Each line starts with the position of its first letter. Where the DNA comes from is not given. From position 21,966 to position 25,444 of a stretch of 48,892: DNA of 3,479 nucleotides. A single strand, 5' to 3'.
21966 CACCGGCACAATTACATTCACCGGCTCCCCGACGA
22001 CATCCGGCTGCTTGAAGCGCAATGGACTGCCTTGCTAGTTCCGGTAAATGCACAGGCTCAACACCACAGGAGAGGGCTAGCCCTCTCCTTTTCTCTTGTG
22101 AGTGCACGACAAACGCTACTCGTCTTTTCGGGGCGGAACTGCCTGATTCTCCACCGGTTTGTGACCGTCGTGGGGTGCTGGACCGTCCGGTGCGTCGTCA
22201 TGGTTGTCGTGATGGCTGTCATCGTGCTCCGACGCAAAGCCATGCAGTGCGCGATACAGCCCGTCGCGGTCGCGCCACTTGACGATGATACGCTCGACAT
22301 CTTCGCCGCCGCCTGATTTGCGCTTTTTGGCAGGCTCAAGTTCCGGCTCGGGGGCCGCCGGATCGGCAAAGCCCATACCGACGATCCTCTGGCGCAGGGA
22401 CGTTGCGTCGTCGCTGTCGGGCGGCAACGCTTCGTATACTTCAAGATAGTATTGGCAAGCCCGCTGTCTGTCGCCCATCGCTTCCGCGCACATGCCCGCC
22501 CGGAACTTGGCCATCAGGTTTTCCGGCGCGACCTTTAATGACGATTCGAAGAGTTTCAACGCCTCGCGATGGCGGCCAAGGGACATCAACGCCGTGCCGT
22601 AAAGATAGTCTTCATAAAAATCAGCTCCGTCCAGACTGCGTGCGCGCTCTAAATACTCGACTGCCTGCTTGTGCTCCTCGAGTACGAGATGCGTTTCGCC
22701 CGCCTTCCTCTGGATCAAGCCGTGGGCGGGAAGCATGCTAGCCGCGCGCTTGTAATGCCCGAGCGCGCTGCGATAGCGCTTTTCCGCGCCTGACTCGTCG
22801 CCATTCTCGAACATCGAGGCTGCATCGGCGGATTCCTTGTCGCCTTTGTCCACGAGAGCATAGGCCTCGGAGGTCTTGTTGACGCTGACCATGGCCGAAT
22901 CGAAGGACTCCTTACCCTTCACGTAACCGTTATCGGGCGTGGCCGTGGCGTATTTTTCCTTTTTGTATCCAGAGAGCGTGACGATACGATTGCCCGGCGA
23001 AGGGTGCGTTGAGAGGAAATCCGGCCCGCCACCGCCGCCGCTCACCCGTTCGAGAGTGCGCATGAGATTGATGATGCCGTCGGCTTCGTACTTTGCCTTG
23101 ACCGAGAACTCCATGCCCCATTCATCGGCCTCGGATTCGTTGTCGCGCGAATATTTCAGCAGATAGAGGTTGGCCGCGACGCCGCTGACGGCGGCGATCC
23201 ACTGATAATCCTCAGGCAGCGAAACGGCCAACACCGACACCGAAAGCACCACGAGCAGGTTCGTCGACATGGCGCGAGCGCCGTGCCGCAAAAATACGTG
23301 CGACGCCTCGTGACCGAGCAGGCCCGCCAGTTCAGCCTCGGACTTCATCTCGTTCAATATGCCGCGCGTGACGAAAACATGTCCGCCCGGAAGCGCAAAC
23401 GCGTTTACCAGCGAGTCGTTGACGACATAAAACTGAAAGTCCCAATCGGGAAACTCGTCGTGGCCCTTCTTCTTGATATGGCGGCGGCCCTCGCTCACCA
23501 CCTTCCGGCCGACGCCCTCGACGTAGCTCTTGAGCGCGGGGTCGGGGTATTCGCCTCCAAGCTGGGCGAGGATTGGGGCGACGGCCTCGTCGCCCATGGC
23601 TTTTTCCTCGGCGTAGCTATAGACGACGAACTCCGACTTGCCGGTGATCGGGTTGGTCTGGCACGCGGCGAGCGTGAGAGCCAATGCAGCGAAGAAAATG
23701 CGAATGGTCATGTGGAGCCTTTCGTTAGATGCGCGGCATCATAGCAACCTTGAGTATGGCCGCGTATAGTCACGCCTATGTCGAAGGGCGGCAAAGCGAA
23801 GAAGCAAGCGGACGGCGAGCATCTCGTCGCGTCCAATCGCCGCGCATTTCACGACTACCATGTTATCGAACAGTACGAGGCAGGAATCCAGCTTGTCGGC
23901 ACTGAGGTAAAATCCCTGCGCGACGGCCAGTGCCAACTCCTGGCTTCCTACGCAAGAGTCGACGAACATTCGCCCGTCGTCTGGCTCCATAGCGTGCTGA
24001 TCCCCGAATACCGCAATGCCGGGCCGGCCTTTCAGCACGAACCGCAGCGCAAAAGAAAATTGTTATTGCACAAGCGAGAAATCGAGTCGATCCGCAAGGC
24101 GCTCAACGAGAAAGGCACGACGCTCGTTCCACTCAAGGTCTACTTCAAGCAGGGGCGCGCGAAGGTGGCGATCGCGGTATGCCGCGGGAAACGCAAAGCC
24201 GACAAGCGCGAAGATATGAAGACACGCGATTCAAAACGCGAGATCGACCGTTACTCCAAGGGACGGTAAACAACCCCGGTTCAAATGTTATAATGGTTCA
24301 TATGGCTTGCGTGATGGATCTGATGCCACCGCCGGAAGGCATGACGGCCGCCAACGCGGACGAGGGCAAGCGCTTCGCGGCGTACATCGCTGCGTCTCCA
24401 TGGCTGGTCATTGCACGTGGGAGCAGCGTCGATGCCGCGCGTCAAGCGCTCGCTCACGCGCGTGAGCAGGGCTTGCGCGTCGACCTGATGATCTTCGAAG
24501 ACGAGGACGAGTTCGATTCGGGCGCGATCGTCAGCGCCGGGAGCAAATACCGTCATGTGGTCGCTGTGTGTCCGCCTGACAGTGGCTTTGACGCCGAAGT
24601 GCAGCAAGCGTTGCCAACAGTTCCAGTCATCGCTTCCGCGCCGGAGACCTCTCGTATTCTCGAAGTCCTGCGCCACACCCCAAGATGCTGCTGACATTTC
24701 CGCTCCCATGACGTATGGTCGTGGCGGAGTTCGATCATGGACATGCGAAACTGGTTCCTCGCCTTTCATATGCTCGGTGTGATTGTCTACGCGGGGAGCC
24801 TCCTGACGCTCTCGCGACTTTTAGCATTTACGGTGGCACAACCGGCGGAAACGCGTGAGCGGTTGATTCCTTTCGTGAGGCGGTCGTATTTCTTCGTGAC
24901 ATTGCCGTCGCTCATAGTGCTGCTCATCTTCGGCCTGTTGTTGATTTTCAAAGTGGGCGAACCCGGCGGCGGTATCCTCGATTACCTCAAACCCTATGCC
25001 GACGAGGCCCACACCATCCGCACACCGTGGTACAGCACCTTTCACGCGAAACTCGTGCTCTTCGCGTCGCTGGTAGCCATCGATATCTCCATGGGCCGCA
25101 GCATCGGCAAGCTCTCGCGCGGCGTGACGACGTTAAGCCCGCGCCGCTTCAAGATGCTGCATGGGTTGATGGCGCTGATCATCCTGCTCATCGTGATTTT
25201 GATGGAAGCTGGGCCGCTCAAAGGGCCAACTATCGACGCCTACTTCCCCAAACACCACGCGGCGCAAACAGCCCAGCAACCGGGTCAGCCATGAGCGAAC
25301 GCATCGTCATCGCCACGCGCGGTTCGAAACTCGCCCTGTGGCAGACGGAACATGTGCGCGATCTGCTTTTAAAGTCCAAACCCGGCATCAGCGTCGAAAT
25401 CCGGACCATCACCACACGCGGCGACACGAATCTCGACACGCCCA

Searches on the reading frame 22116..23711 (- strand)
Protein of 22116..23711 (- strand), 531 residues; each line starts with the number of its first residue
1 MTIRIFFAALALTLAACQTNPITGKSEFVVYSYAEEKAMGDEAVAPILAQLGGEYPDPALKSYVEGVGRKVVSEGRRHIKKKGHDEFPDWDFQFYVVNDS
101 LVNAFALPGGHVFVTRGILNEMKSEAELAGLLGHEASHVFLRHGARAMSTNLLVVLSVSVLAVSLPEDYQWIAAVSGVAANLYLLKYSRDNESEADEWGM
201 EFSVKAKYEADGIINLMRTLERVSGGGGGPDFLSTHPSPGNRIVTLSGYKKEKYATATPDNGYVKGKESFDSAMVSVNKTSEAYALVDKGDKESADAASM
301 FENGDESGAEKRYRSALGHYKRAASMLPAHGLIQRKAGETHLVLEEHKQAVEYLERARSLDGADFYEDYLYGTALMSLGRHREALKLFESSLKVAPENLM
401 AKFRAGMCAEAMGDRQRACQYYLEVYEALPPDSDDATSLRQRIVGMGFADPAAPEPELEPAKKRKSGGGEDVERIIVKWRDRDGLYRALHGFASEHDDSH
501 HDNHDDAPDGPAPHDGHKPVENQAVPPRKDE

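Call 6: search_protein_families(library=pfam, proteins=[window:22116-23711:-], max_evalue=0.01)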
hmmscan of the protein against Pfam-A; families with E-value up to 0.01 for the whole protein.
window:22116-23711:- (531 aa): 14 families
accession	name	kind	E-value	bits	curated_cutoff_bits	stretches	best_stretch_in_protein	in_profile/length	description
PF01435.24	Peptidase_M48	-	6.5e-33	114.6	20.3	1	86-248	19-184/186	Peptidase family M48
PF07719.23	TPR_2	-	1.8e-11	43.6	27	1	369-398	5-34/34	Tetratricopeptide repeat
PF13432.12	TPR_16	-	7.3e-11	42.7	32.7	1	372-432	4-64/65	Tetratricopeptide repeat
PF14559.12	TPR_19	-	5.1e-08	33.6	25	1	375-442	1-67/68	Tetratricopeptide repeat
PF00515.34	TPR_1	-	6.4e-08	32.5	27.8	0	372-398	8-34/34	Tetratricopeptide repeat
PF13428.12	TPR_14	-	7.3e-08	32.8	23.5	0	369-404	5-40/44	Tetratricopeptide repeat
PF13181.12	TPR_8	-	8.7e-08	32.2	25.7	0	369-398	5-34/34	Tetratricopeptide repeat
PF13176.12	TPR_7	-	5.3e-06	26.5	27.9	0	407-435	7-34/36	Tetratricopeptide repeat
PF13424.12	TPR_12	-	1.2e-05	25.9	30.1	2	370-429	8-75/77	Tetratricopeptide repeat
PF13174.12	TPR_6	-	1.3e-05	25.9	26.3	0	401-425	2-26/33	Tetratricopeptide repeat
PF12895.13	ANAPC3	-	1.8e-05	25.3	27.2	2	312-389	4-80/82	Anaphase-promoting complex, cyclosome, subunit 3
PF21545.3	T7SS_EccA1_N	-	6.4e-05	22.8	27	1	285-450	94-255/272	T7SS, ESX-1 secretion system protein EccA1, N-terminal domain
PF23914.1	TPR_CcmH_CycH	-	0.00017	21.9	42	1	338-434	57-156/158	Cytochrome c-type biogenesis protein H TPR domain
PF16918.11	PknG_TPR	-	0.0077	15.5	27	0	340-426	103-188/340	Protein kinase G tetratricopeptide repeat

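Call 8: search_protein_families(library=ncbifam, proteins=[window:22116-23711:-], max_evalue=10)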
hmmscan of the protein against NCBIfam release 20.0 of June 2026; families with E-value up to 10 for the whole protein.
window:22116-23711:- (531 aa): 28 families (the best 25 are shown)
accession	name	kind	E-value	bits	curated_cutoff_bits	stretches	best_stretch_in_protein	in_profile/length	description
NF052400.1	M48_BAM_BepA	equivalog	2.6e-31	108.9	570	1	14-245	24-252/483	beta-barrel assembly-enhancing protease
NF052399.1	M48_lipo_LoiP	exception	1.3e-13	51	365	1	92-242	89-236/247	metalloprotease LoiP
NF040959.1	MamA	equivalog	2.5e-09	36.9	200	1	295-425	69-199/204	magnetosome protein MamA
TIGR02552.1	LcrH_SycD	equivalog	3.2e-07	30.1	104.8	2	372-443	59-129/136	SycD/LcrH family type III secretion system chaperone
TIGR02917.1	PEP_TPR_lipo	equivalog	1.8e-06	26.2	312.2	1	308-421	204-317/899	XrtA/PEP-CTERM system TPR-repeat protein PrsT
NF003425.0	PRK04897.1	equivalog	6.8e-06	25.5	355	1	94-167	100-174/298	zinc metalloprotease HtpX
NF002826.0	PRK03001.1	equivalog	6.5e-05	22.2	369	1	94-140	88-137/285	zinc metalloprotease HtpX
NF052230.1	T9SS_PorE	exception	0.00024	19.5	600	1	295-425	23-151/648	PorE family type IX secretion system protein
NF002363.0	PRK01345.1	equivalog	0.00034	19.8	422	1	94-142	87-138/318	zinc metalloprotease HtpX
TIGR04510.1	mod_pep_cyc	subfamily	0.00041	19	400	1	272-427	376-529/814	putative peptide modification system cyclase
TIGR02795.1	tol_pal_ybgF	equivalog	0.00046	20.8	90.1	1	369-433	43-110/119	tol-pal system protein YbgF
NF002839.0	PRK03072.1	equivalog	0.00077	18.6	412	1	100-143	98-144/291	zinc metalloprotease HtpX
NF042912.1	Amuc_1098_fam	equivalog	0.002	16.2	750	1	279-356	23-102/805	Amuc_1098 family type IV pilus outer membrane protein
NF002725.1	PRK02603.1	equivalog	0.003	17.6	143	1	301-357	83-139/173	photosystem I assembly protein Ycf3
NF002669.0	PRK02391.1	equivalog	0.0053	15.9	341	1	99-143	102-149/298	zinc metalloprotease HtpX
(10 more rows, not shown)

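Call 14: find_related_loci(query=window:22116-23711:-, collection=genome_contigs, flank=10000)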
Query window:22116-23711:- (531 aa) in genome_contigs; peptide patterns used: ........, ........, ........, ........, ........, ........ (x = any residue, [..] = any of these).
38 stretches matched a pattern; 2 encode a relative of the query (tblastn E <= 1e-3); 2 distinct loci.
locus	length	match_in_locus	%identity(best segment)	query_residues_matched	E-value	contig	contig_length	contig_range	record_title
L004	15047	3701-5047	41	3-454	2e-105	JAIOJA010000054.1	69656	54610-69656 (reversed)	MAG: Planctomycetota bacterium isolate MAG_44 contig_155681, whole genome shotgun sequence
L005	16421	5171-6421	28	13-451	7e-41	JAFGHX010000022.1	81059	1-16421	MAG: Kiritimatiellae bacterium isolate Zod_Metabat.16 k87_635829, whole genome shotgun sequence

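Call 25: find_homologous_proteins(query=window:22116-23711:-, max_evalue=1e-30)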
Query window:22116-23711:- (531 aa): 260 proteins with E <= 1e-30 among 8000 candidates; the best 120 are listed.
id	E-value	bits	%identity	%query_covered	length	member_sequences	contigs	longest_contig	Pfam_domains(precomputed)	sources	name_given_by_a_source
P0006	0.0e+0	1204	100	100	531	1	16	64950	PF14559.13,PF01435.25,PF00515.35,PF13424.13,PF13176.13,PF13432.13,PF13428.13,PF13181.13,PF07719.24,PF13174.13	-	-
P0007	7.7e-151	522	48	99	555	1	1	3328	PF01435.25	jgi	-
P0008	7.7e-148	512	52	91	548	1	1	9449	PF01435.25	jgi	jgi:predicted Zn-dependent protease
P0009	2.6e-110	388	42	86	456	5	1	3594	PF14559.13,PF01435.25,PF13431.13,PF00515.35,PF13424.13,PF21033.5,PF13432.13,PF13428.13,PF07719.24,PF13174.13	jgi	jgi:predicted Zn-dependent protease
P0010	3.1e-110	388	43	82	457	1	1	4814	PF01435.25,PF13432.13,PF07719.24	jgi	jgi:beta-barrel assembly-enhancing protease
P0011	2.1e-109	385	43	82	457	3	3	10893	PF01435.25,PF00515.35,PF13432.13,PF07719.24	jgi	jgi:beta-barrel assembly-enhancing protease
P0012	5.0e-109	384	41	83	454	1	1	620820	PF14559.13,PF01435.25,PF00515.35,PF13424.13,PF13432.13,PF07719.24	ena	-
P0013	6.6e-109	383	43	85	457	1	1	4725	PF14559.13,PF01435.25,PF00515.35,PF13424.13,PF13432.13,PF07719.24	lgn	-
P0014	1.3e-108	382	42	82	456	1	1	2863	PF01435.25,PF00515.35,PF13432.13,PF07719.24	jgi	jgi:beta-barrel assembly-enhancing protease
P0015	3.7e-108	381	42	84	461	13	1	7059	PF01435.25,PF13432.13,PF07719.24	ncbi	-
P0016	8.8e-108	380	41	82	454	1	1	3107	PF14559.13,PF01435.25,PF13431.13,PF13432.13,PF07719.24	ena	-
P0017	2.6e-107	378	42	85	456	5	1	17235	PF14559.13,PF01435.25,PF13432.13,PF07719.24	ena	-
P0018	2.8e-107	378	41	85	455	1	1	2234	PF14559.13,PF01435.25,PF00515.35,PF13432.13,PF07719.24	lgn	-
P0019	3.2e-107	378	41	85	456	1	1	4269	PF01435.25,PF13432.13,PF07719.24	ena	-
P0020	1.5e-106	376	41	84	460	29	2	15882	PF01435.25,PF13432.13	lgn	-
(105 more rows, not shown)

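Call 27: find_encoding_contigs(protein=P0008, flank=10000, max_places=3)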
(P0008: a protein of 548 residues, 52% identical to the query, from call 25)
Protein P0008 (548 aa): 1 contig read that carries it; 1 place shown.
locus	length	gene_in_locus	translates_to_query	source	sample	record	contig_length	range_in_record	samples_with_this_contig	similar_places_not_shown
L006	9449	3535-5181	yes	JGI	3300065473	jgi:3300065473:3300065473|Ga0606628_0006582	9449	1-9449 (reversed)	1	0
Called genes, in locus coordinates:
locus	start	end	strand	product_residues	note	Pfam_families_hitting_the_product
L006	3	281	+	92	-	?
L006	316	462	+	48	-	-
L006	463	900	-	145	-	-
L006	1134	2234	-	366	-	-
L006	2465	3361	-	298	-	-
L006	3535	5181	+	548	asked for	PF01435:Peptidase_M48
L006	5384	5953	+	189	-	-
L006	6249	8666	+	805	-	-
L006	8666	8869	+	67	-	-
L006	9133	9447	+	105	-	?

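Call 28: find_encoding_contigs(protein=P0007, flank=10000, max_places=3)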
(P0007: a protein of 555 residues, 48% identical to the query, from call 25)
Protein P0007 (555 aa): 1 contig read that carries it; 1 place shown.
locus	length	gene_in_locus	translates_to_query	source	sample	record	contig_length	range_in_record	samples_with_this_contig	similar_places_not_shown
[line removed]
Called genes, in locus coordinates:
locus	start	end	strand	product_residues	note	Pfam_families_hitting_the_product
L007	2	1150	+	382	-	?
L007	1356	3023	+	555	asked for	PF01435:Peptidase_M48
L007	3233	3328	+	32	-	?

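Call 68: find_encoding_contigs(protein=P0006, flank=3000, max_places=10)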
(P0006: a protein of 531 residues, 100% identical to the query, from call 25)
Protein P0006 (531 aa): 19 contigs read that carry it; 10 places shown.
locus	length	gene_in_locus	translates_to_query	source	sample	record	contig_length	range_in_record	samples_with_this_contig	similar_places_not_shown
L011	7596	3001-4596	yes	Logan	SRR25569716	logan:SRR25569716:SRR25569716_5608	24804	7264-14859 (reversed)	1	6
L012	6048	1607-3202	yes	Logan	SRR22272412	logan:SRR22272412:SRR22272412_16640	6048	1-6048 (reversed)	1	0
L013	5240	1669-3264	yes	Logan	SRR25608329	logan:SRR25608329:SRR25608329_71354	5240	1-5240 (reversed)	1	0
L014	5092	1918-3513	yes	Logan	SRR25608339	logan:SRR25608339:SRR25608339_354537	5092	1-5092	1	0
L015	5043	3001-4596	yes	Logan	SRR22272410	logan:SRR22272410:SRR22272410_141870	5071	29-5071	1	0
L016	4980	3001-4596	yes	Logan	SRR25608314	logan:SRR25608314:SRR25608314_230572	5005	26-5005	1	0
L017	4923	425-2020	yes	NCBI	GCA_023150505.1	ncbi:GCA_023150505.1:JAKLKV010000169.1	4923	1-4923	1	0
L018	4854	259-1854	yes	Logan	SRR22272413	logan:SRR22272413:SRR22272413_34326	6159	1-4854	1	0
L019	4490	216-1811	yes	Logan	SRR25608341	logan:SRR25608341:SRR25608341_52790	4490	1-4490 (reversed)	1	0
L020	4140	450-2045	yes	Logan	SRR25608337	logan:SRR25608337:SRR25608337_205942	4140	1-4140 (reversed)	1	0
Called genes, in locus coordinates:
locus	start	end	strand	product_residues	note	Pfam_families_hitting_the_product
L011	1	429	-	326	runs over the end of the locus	-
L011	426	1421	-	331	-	PF01379:Porphobil_deam, PF03900:Porphobil_deamC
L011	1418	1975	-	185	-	PF03653:UPF0093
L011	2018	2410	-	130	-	-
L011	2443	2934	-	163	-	PF01668:SmpB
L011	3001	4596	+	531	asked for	PF13174:TPR_6 (faint), PF01435:Peptidase_M48, PF13181:TPR_8 (faint), PF14559:TPR_19 (faint), PF07719:TPR_2 (faint), PF13424:TPR_12 (faint), PF13428:TPR_14 (faint), PF13432:TPR_16 (weak), +2 more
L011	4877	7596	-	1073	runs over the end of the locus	PF05345:He_PIG (weak)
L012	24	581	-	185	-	PF03653:UPF0093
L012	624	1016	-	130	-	-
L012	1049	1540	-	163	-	PF01668:SmpB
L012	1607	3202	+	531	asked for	PF13174:TPR_6 (faint), PF01435:Peptidase_M48, PF13181:TPR_8 (faint), PF14559:TPR_19 (faint), PF07719:TPR_2 (faint), PF13424:TPR_12 (faint), PF13428:TPR_14 (faint), PF13432:TPR_16 (weak), +2 more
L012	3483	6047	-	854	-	?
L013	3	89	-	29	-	?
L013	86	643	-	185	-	PF03653:UPF0093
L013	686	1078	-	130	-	-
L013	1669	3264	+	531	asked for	PF13174:TPR_6 (faint), PF01435:Peptidase_M48, PF13181:TPR_8 (faint), PF14559:TPR_19 (faint), PF07719:TPR_2 (faint), PF13424:TPR_12 (faint), PF13428:TPR_14 (faint), PF13432:TPR_16 (weak), +2 more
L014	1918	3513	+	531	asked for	PF13174:TPR_6 (faint), PF01435:Peptidase_M48, PF13181:TPR_8 (faint), PF14559:TPR_19 (faint), PF07719:TPR_2 (faint), PF13424:TPR_12 (faint), PF13428:TPR_14 (faint), PF13432:TPR_16 (weak), +2 more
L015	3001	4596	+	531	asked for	PF13174:TPR_6 (faint), PF01435:Peptidase_M48, PF13181:TPR_8 (faint), PF14559:TPR_19 (faint), PF07719:TPR_2 (faint), PF13424:TPR_12 (faint), PF13428:TPR_14 (faint), PF13432:TPR_16 (weak), +2 more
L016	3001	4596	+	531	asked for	PF13174:TPR_6 (faint), PF01435:Peptidase_M48, PF13181:TPR_8 (faint), PF14559:TPR_19 (faint), PF07719:TPR_2 (faint), PF13424:TPR_12 (faint), PF13428:TPR_14 (faint), PF13432:TPR_16 (weak), +2 more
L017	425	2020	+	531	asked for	PF13174:TPR_6 (faint), PF01435:Peptidase_M48, PF13181:TPR_8 (faint), PF14559:TPR_19 (faint), PF07719:TPR_2 (faint), PF13424:TPR_12 (faint), PF13428:TPR_14 (faint), PF13432:TPR_16 (weak), +2 more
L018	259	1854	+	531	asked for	PF13174:TPR_6 (faint), PF01435:Peptidase_M48, PF13181:TPR_8 (faint), PF14559:TPR_19 (faint), PF07719:TPR_2 (faint), PF13424:TPR_12 (faint), PF13428:TPR_14 (faint), PF13432:TPR_16 (weak), +2 more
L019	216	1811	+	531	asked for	PF13174:TPR_6 (faint), PF01435:Peptidase_M48, PF13181:TPR_8 (faint), PF14559:TPR_19 (faint), PF07719:TPR_2 (faint), PF13424:TPR_12 (faint), PF13428:TPR_14 (faint), PF13432:TPR_16 (weak), +2 more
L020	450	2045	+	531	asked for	PF13174:TPR_6 (faint), PF01435:Peptidase_M48, PF13181:TPR_8 (faint), PF14559:TPR_19 (faint), PF07719:TPR_2 (faint), PF13424:TPR_12 (faint), PF13428:TPR_14 (faint), PF13432:TPR_16 (weak), +2 more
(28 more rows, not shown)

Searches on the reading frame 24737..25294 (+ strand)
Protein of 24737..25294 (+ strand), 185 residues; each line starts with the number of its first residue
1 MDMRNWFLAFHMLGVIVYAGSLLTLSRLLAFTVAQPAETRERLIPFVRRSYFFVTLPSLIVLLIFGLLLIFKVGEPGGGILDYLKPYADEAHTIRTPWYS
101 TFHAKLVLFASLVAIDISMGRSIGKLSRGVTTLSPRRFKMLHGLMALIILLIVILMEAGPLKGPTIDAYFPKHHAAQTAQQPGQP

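Call 6: search_protein_families(library=pfam, proteins=[window:24737-25294:+], max_evalue=0.01)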
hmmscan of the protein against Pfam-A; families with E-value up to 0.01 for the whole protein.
window:24737-25294:+ (185 aa): 1 family
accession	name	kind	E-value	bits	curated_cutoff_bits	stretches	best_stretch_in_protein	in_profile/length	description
PF03653.18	UPF0093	-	1.3e-14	55.2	34.2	1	2-156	3-141/146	Uncharacterised protein family (UPF0093)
